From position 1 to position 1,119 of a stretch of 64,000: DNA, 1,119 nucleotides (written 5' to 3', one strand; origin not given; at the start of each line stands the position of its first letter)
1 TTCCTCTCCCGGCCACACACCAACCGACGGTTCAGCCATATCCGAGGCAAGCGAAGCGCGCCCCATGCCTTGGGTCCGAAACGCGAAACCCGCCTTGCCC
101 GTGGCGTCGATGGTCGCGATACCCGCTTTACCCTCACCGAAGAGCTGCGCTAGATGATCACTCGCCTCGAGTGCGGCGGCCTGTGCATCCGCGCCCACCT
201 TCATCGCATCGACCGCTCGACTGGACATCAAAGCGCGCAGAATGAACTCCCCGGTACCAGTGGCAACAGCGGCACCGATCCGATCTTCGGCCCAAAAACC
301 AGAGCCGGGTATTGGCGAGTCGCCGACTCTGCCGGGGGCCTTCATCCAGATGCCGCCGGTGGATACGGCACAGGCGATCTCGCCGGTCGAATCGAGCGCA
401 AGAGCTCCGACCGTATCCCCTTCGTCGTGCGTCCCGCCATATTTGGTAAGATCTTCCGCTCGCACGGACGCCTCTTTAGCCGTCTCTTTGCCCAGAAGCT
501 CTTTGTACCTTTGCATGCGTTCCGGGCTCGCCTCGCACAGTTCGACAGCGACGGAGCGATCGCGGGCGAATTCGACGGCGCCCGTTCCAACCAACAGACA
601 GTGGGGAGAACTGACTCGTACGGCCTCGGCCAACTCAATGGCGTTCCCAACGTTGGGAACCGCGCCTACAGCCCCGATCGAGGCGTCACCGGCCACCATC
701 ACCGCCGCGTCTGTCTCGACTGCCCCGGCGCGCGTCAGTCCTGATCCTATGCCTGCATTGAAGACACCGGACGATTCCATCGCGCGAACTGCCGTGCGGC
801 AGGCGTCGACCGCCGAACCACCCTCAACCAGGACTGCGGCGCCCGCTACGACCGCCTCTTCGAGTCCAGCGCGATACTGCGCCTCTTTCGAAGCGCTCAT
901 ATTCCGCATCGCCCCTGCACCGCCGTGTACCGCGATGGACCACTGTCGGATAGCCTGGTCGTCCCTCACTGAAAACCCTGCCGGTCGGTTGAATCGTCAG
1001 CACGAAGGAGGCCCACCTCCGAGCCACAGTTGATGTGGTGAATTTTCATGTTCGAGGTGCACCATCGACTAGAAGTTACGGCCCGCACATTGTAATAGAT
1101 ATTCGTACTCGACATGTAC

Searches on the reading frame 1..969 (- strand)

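Call 12: search_protein_families(library=pfam, proteins=[window:1-969:-], max_evalue=0.001)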
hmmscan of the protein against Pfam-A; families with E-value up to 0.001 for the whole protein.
window:1-969:- (323 aa): 1 family
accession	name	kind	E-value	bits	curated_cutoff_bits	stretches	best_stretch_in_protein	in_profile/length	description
PF01112.23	Asparaginase_2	-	9.2e-71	238.9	27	1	10-310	1-301/309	Asparaginase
